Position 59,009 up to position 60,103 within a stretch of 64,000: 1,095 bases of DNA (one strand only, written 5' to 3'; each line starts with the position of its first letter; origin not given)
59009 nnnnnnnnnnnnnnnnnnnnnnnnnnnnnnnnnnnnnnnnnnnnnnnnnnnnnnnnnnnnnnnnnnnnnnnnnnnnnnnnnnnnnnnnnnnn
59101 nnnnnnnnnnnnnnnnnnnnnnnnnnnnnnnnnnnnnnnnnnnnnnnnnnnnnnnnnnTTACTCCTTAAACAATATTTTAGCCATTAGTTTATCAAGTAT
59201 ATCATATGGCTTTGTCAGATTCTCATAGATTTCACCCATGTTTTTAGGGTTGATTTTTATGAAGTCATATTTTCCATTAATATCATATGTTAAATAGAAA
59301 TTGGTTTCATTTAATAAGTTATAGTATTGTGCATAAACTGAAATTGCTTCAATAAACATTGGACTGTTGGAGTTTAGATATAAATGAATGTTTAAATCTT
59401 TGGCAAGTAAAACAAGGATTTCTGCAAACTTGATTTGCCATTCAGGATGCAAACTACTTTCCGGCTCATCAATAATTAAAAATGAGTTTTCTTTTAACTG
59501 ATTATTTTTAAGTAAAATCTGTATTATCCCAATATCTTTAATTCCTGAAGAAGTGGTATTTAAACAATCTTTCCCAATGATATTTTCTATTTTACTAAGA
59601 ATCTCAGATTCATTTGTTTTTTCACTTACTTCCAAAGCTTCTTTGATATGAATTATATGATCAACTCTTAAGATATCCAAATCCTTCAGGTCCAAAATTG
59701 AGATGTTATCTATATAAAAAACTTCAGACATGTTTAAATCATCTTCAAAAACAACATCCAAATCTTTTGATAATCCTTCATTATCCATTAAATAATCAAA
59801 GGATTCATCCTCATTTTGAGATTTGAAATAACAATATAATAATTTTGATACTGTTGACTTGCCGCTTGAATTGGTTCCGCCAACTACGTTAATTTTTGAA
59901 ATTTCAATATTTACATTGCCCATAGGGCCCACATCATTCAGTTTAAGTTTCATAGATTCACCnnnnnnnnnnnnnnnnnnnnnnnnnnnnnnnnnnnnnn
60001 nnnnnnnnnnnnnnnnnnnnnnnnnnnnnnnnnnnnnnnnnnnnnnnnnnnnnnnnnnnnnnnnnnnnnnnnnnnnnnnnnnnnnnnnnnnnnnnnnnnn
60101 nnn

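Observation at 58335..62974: Candidate undescribed defence operon: UvrD-Fe-S nuclease + ABC ATPase + PD-(D/E)XK nuclease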

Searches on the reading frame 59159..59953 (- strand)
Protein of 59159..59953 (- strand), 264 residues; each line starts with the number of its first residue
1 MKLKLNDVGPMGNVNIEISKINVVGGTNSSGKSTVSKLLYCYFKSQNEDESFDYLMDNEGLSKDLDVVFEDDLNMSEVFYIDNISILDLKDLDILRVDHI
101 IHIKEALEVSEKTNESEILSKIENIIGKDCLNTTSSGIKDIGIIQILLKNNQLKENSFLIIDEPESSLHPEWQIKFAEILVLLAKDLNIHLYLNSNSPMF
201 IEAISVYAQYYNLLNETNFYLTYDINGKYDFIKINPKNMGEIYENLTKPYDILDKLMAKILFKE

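Call 3: search_protein_families(library=pfam, proteins=[window:59159-59953:-], max_evalue=0.01)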
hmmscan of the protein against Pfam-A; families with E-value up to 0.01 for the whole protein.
window:59159-59953:- (264 aa): 3 families
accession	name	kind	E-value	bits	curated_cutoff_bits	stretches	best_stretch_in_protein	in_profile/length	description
PF13304.12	AAA_21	-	6.3e-11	43.3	27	1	127-185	231-288/304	AAA domain, putative AbiEii toxin, Type IV TA system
PF13175.12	AAA_15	-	8.4e-09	35.9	32.1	2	132-188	299-361/374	AAA ATPase domain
PF13166.12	AAA_13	-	0.00032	19.9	36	1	17-50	14-47/713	AAA domain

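Call 4: search_protein_families(library=padloc, proteins=[window:59159-59953:-], max_evalue=0.01)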
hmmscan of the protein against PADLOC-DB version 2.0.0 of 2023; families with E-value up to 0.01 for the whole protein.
window:59159-59953:- (264 aa): 85 families (the best 25 are shown)
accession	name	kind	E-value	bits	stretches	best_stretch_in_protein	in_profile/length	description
PDLC04214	HEC-02A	-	6.9e-26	89.3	2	131-212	213-293/338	-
PDLC04033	PD-T4-4_A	-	8.4e-16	56.2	2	131-202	302-371/460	-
PDLC04213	HEC-02A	-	1.8e-15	55.4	2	131-186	207-262/337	-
PDLC02980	AriA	-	6.7e-14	50.6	2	109-198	191-300/304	-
PDLC04032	PD-T4-4_A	-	1.6e-13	48.5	2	131-184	323-375/474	-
PDLC03878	NsnB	-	5e-13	47.5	2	131-242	214-324/345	-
PDLC00266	PtuA1|PtuA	-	1e-11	42.8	1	131-205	310-384/483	AAA ATPase domain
PDLC00273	PtuA1|PtuA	-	1.4e-11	42.1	1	61-204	133-272/375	AAA ATPase domain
PDLC02979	AriA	-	3.7e-11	41.4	2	132-187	298-359/373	-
PDLC04664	PDC-M47A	-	4e-11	40.5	2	131-202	298-367/461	-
PDLC00296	PtuA1|PtuA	-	6.9e-11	39.5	1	100-219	282-399/507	AAA ATPase domain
PDLC00265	PtuA1|PtuA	-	3.6e-10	37.5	1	131-183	302-353/479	AAA ATPase domain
PDLC00283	PtuA1|PtuA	-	5e-10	37.1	1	85-181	246-323/448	AAA ATPase domain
PDLC00303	PtuA1|PtuA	-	5e-10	37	1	65-206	150-287/386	AAA ATPase domain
PDLC00289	PtuA1|PtuA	-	7e-10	36.5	1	132-198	226-289/404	AAA ATPase domain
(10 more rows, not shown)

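Call 5: search_protein_families(library=ncbifam, proteins=[window:59159-59953:-], max_evalue=0.01)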
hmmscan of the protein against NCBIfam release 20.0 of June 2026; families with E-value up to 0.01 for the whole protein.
window:59159-59953:- (264 aa): 5 families
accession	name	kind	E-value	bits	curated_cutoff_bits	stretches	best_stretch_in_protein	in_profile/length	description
NF010068.0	PRK13548.1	equivalog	0.00014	21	261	0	148-184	153-190/261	heme ABC transporter ATP-binding protein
TIGR04520.1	ECF_ATPase_1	equivalog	0.001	18.6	315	0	13-47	20-56/269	energy-coupling factor transporter ATPase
NF041760.1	PtuA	equivalog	0.0025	16.8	500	0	150-177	371-398/524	retron Ec78 anti-phage system effector ATPase PtuA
TIGR03522.1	GldA_ABC_ATP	equivalog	0.003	17.1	402.6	0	13-189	20-185/301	gliding motility-associated ABC transporter ATP-binding subunit GldA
TIGR01846.1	type_I_sec_HlyB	subfamily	0.0085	14.4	725.55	1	12-109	474-575/694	type I secretion system permease/ATPase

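Call 8: search_protein_families(library=phrogs, proteins=[window:59159-59953:-], max_evalue=0.01)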
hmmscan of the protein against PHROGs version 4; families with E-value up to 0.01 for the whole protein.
window:59159-59953:- (264 aa): 8 families
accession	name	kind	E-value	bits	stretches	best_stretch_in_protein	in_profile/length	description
phrog_14430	-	unknown function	3.7e-28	99.9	2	117-236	300-416/444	-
phrog_3940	-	unknown function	2.1e-14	54.2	2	123-223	215-314/537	-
phrog_4747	-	unknown function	2.6e-06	27.8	1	145-206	320-384/610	-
phrog_7507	-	unknown function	2.9e-06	27.9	1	118-182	370-433/483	-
phrog_8323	-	unknown function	3.4e-06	26.9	1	49-216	219-379/623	-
phrog_9802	-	unknown function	7e-05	23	1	127-220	249-346/438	-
phrog_8066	-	unknown function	9.3e-05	22.4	1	102-186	329-414/522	-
phrog_21420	-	unknown function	0.00042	19.9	1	143-263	513-635/654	-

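Call 37: find_homologous_proteins(query=window:59159-59953:-, max_evalue=0.001)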
Query window:59159-59953:- (264 aa): 989 proteins with E <= 0.001 among 2301 candidates; the best 120 are listed.
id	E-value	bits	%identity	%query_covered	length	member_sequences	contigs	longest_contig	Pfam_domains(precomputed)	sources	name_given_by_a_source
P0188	6.3e-164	562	100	100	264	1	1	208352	PF13175.13,PF13304.13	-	-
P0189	8.5e-131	453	81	100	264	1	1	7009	PF13175.13,PF13304.13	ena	-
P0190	1.5e-127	442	78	100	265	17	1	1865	PF13175.13,PF13304.13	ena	-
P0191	6.8e-127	440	77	100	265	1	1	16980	PF13175.13,PF13304.13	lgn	-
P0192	1.8e-126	439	78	100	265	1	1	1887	PF13175.13,PF13304.13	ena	-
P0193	2.7e-126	438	78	100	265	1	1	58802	PF13175.13,PF13304.13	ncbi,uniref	ncbi:AAA family ATPase [Methanobrevibacter sp.]|uniref:AAA family ATPase n=1 Tax=Methanobrevibacter 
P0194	3.0e-126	438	78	100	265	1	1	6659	PF13175.13,PF13304.13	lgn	-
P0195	2.0e-124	432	77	100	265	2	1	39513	PF13175.13,PF13304.13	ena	-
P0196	3.5e-124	431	78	100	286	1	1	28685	PF13175.13,PF13304.13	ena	-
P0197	1.1e-123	430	77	100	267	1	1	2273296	PF13175.13,PF13304.13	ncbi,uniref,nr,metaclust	ncbi:AAA family ATPase [Methanobrevibacter sp. YE315]|uniref:AAA family ATPase n=1 Tax=Methanobrevib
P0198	1.6e-123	429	77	100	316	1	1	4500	PF13175.13,PF13304.13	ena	-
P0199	3.6e-121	422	77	100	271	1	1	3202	PF13175.13,PF13304.13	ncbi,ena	-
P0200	4.7e-121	421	76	100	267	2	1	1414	PF13175.13,PF13304.13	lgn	-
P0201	4.8e-121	421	77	100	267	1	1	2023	PF13175.13,PF13304.13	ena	-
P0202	6.1e-121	421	75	100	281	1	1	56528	PF13175.13,PF13304.13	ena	-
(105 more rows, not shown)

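Call 43: search_dna_similar(query=window:59159-59953:-, collection=plasmids, mode=protein, max_evalue=0.001, max_rows=20)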
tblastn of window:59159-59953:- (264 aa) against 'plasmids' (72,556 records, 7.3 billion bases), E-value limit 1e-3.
Records with a match: 11; places in all: 11; records where one place covers at least 80% of the query: 0.
Best place of each record, by identity: <60% 11.
By first word of the organism name: Rhizobium 2; Bacillus 1; Acinetobacter 1; Pseudanabaena 1; Klebsiella 1; Polaromonas 1; Comamonas 1; Ochrobactrum 1; Vibrio 1; Priestia 1.
By predicted mobility (MOB-suite, as given by PLSDB): non-mobilizable 6; conjugative 3; mobilizable 2.
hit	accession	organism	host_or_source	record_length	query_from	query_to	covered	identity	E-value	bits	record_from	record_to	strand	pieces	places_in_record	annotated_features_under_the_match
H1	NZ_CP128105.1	Bacillus cereus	bacterial isolate,grassland soil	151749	134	222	34%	46.1%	4e-15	82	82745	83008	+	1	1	AAA family ATPase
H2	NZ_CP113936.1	Acinetobacter sp. ESL0695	Melipona lateralis,Rain forest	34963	131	222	35%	38.0%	2e-12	74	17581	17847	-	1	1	AAA family ATPase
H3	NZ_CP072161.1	Rhizobium sp. B230/85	Himalayan blackberry,cell culture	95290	123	217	36%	36.5%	1e-8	62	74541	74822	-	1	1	ATP-binding protein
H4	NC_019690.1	Pseudanabaena sp. PCC 7367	-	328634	103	212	42%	29.6%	3e-7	59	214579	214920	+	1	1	AAA family ATPase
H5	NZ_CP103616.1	Klebsiella pneumoniae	Homo sapiens,blood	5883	132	232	38%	31.7%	7e-12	72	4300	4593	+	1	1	AAA family ATPase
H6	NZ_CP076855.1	Rhizobium sp. WYJ-E13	Curcuma wenyujin Y.H. Chen et C. ...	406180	131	228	37%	32.3%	2e-5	53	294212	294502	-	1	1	ATP-binding protein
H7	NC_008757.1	Polaromonas naphthalenivorans CJ2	-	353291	127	212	33%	36.7%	4e-6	55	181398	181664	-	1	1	ATP-binding protein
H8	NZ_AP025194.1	Comamonas thiooxydans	-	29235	131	212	31%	37.8%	7e-7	57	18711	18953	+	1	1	ATP-binding protein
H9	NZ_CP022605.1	Ochrobactrum quorumnocens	cell culture,rhizosphere of potato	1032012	131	228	37%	31.3%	1e-4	50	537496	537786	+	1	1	record has no annotation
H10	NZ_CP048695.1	Vibrio coralliilyticus OCN008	coral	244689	135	205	27%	37.5%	3e-4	49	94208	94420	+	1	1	AAA family ATPase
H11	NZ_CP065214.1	Priestia megaterium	mulberry,cell culture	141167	153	205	20%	37.7%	7e-4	48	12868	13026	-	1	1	AAA family ATPase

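Call 53: find_encoding_contigs(protein=P0197, flank=10000, max_places=2)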
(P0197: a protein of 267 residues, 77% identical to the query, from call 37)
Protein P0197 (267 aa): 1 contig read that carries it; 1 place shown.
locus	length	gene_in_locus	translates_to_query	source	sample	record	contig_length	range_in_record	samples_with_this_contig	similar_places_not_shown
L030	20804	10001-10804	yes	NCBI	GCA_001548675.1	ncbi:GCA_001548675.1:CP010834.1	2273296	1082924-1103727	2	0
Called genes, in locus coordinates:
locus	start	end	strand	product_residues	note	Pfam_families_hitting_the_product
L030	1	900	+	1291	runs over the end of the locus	PF00271:Helicase_C (weak)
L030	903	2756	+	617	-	PF09369:MZB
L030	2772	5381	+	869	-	-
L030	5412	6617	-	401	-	PF18062:RE_AspBHI_N, PF04471:Mrr_cat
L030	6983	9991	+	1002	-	PF00580:UvrD-helicase, PF01443:Viral_helicase1 (faint), PF13245:AAA_19, PF13604:AAA_30 (faint), PF13361:UvrD_C, PF13538:UvrD_C_2 (faint), PF12705:PDDEXK_1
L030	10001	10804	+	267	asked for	PF13304:AAA_21, PF13175:AAA_15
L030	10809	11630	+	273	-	-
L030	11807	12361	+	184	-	-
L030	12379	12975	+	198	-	-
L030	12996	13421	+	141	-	-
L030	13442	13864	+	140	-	-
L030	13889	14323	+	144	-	-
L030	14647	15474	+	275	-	PF07719:TPR_2 (faint), PF13181:TPR_8 (faint), PF13428:TPR_14 (faint), PF00515:TPR_1 (faint), PF13424:TPR_12 (weak), PF13432:TPR_16 (weak), PF13424:TPR_12 (weak), PF08797:HIRAN (weak)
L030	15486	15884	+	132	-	PF01155:HypA (faint), PF07191:Zn_ribbon_6 (faint), PF12773:DZR (weak), PF18912:DZR_2 (faint)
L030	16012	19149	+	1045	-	PF02415:Chlam_PMP (faint), PF00112:Peptidase_C1, PF18560:Lectin_like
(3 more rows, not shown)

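Call 82: get_annotated_region(hit=H1, flank=3000)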
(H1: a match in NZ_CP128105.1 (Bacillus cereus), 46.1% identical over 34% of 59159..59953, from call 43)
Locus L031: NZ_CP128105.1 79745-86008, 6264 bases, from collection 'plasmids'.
description: Bacillus cereus strain D5_B_69 plasmid unnamed1, complete sequence
organism: Bacillus cereus (NCBI taxid 1396)
taxonomy: Bacteria; Bacillota; Bacilli; Bacillales; Bacillaceae; Bacillus; Bacillus cereus
host: -; source: bacterial isolate,grassland soil; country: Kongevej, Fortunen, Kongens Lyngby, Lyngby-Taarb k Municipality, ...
typing (MOB-suite, as given by PLSDB): non-mobilizable; replicon rep_cluster_1869
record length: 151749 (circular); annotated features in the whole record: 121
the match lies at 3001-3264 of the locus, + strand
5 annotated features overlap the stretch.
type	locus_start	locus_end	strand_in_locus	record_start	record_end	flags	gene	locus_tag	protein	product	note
CDS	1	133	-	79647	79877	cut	-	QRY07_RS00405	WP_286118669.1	helix-turn-helix transcriptional regulator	-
CDS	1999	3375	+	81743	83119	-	-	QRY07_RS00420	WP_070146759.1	AAA family ATPase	-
CDS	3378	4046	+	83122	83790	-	-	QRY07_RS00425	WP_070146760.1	hypothetical protein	-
CDS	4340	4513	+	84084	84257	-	-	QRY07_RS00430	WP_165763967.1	hypothetical protein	-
CDS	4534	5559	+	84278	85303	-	-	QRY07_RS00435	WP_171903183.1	serine hydrolase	-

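Call 83: get_annotated_region(hit=H2, flank=3000)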
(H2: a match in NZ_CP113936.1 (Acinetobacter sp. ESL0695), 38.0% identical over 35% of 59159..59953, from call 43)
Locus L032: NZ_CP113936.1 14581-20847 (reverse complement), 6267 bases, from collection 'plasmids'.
description: Acinetobacter sp. ESL0695 plasmid unnamed5, complete sequence
organism: Acinetobacter sp. ESL0695 (NCBI taxid 2983215)
taxonomy: Bacteria; Pseudomonadota; Gammaproteobacteria; Moraxellales; Moraxellaceae; Acinetobacter; Acinetobacter sp. ESL0695
host: -; source: Melipona lateralis,Rain forest; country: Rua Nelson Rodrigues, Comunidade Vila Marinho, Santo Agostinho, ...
typing (MOB-suite, as given by PLSDB): non-mobilizable
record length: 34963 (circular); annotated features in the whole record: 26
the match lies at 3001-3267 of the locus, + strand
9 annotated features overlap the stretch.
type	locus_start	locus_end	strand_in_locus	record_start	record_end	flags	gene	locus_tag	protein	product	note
CDS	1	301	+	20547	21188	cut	-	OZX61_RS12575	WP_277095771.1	hypothetical protein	-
CDS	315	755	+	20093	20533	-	-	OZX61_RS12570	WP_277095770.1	DUF488 domain-containing protein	-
CDS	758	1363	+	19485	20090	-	-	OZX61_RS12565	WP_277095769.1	DUF4326 domain-containing protein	-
CDS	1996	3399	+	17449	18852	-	-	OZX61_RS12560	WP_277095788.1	AAA family ATPase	-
CDS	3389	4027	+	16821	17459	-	-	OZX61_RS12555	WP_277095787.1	hypothetical protein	-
CDS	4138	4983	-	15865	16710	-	-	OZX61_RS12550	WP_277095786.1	MBL fold metallo-hydrolase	-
CDS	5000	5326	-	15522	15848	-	-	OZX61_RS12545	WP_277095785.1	hypothetical protein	-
CDS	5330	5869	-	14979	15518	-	-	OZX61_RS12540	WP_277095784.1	sugar ABC transporter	-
CDS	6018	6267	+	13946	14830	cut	-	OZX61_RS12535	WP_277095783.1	LysR substrate-binding domain-containing protein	-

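Call 84: get_annotated_region(hit=H5, flank=3000)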
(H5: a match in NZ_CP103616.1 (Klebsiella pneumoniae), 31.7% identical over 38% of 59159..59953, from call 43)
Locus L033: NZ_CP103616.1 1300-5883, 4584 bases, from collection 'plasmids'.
description: Klebsiella pneumoniae strain 3571 plasmid pMB6975_2, complete sequence
organism: Klebsiella pneumoniae (NCBI taxid 573)
taxonomy: Bacteria; Pseudomonadota; Gammaproteobacteria; Enterobacterales; Enterobacteriaceae; Klebsiella; Klebsiella pneumoniae
host: -; source: Homo sapiens,blood; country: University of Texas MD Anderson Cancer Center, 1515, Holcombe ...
typing (MOB-suite, as given by PLSDB): mobilizable; relaxase MOBP
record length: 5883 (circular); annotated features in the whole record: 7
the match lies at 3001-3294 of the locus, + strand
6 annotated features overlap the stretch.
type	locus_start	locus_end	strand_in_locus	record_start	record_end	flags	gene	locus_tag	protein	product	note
CDS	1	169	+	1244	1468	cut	-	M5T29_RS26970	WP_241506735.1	MbeD family mobilization/exclusion protein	-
CDS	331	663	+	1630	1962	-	-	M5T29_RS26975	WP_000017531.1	type II toxin-antitoxin system RelE/ParE family toxin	-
CDS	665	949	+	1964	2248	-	nadS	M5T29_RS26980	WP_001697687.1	NadS family protein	-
CDS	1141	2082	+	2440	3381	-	-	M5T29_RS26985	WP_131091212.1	replication initiation protein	-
CDS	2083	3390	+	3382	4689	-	-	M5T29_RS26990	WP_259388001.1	AAA family ATPase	-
CDS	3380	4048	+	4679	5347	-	-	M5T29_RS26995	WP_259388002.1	hypothetical protein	-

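Call 88: search_protein_families(library=padloc, proteins=[L031:3378-4046:+, L032:3389-4027:+, L033:3380-4048:+, L031:1999-3375:+, L032:1996-3399:+, L033:2083-3390:+], max_evalue=0.01)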
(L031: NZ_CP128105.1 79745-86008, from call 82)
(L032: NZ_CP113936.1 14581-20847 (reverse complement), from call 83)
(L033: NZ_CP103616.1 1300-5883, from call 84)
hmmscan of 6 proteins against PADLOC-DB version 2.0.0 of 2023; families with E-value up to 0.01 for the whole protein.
L031:3378-4046:+ (222 aa): 0 families

L032:3389-4027:+ (212 aa): 0 families

L033:3380-4048:+ (222 aa): 0 families

L031:1999-3375:+ (458 aa): 116 families (the best 25 are shown)
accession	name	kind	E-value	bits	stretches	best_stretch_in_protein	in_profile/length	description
PDLC04033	PD-T4-4_A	-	6.3e-30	102.8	2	227-407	205-376/460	-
PDLC04214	HEC-02A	-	1e-29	101.9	2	273-428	159-307/338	-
PDLC03878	NsnB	-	1.9e-27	94.9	2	247-442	138-326/345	-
PDLC04664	PDC-M47A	-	3.5e-25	86.8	2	274-408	243-373/461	-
PDLC04032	PD-T4-4_A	-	1.6e-24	84.7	2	289-404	281-394/474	-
PDLC04213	HEC-02A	-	1.6e-23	81.8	2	261-427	140-299/337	-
PDLC04146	HEC-02B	-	4.8e-20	69.8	2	294-429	180-311/344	-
PDLC02358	Old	-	2.5e-18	64.2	2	345-438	269-367/578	Old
PDLC02979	AriA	-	3.1e-16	58.1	1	2-401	5-373/373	-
PDLC02980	AriA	-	3.8e-16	57.9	1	318-401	221-303/304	-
PDLC00283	PtuA1|PtuA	-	1.9e-14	51.7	1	21-405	28-348/448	AAA ATPase domain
PDLC00303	PtuA1|PtuA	-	3.5e-14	50.7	1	276-429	157-310/386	AAA ATPase domain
PDLC00266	PtuA1|PtuA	-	4.7e-14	50.5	1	14-426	20-404/483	AAA ATPase domain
PDLC00305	PtuA1|PtuA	-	1.1e-13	49.3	2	358-405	246-292/392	AAA ATPase domain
PDLC00309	PtuA1|PtuA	-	1.1e-13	49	1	341-405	253-316/413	AAA ATPase domain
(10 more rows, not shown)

L032:1996-3399:+ (467 aa): 85 families (the best 25 are shown)
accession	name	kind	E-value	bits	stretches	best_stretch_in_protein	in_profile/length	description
PDLC04214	HEC-02A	-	1.1e-29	101.9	2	287-427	163-304/338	-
PDLC04033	PD-T4-4_A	-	3.5e-29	100.3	2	67-406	39-371/460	-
PDLC04032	PD-T4-4_A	-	2.7e-25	87.2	2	307-406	292-392/474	-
PDLC04213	HEC-02A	-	5.8e-23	80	2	287-445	160-313/337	-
PDLC04664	PDC-M47A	-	1.5e-22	78.2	2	294-407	253-368/461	-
PDLC03878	NsnB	-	4.9e-20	70.6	1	7-412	9-288/345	-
PDLC02980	AriA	-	3.5e-19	67.9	1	21-405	1-303/304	-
PDLC02979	AriA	-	7.1e-18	63.5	1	6-405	9-373/373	-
PDLC00283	PtuA1|PtuA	-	5.7e-17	60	1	305-408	245-347/448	AAA ATPase domain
PDLC00273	PtuA1|PtuA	-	1.9e-16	58.1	1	325-407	189-271/375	AAA ATPase domain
PDLC00303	PtuA1|PtuA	-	6.3e-16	56.4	1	325-413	202-290/386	AAA ATPase domain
PDLC04146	HEC-02B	-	7.1e-16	56.1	2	324-431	202-311/344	-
PDLC00289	PtuA1|PtuA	-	9.7e-16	55.8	1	288-405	175-292/404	AAA ATPase domain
PDLC00265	PtuA1|PtuA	-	5.4e-14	50.2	1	323-408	289-375/479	AAA ATPase domain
PDLC00308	PtuA1|PtuA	-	5.5e-14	50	1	325-407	266-350/449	AAA ATPase domain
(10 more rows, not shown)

L033:2083-3390:+ (435 aa): 128 families (the best 25 are shown)
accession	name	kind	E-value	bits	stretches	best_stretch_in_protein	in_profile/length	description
PDLC04214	HEC-02A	-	3.2e-29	100.3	2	171-383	79-290/338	-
PDLC04033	PD-T4-4_A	-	2e-27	94.5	2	250-378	244-373/460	-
PDLC04213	HEC-02A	-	8.7e-26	89.2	2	241-383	143-284/337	-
PDLC04032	PD-T4-4_A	-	4.9e-25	86.4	2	310-376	327-392/474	-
PDLC03878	NsnB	-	7.7e-21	73.2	1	3-380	5-286/345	-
PDLC02979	AriA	-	5.9e-20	70.4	1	2-375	5-373/373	-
PDLC04146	HEC-02B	-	1.1e-19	68.7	2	308-409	216-319/344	-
PDLC02980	AriA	-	3e-18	64.8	1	285-375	220-303/304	-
PDLC04664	PDC-M47A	-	1.1e-17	62.2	2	304-379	296-370/461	-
PDLC00285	PtuA1|PtuA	-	1.9e-16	58.4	1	22-384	29-339/432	AAA ATPase domain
PDLC02358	Old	-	7.6e-16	56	2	329-380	283-334/578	Old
PDLC00303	PtuA1|PtuA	-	2e-15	54.8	1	294-375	201-282/386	AAA ATPase domain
PDLC00289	PtuA1|PtuA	-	2e-15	54.7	1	299-379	218-296/404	AAA ATPase domain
PDLC00283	PtuA1|PtuA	-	4.2e-15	53.8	1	295-384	261-353/448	AAA ATPase domain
PDLC00266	PtuA1|PtuA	-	9.6e-15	52.8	1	300-379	304-384/483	AAA ATPase domain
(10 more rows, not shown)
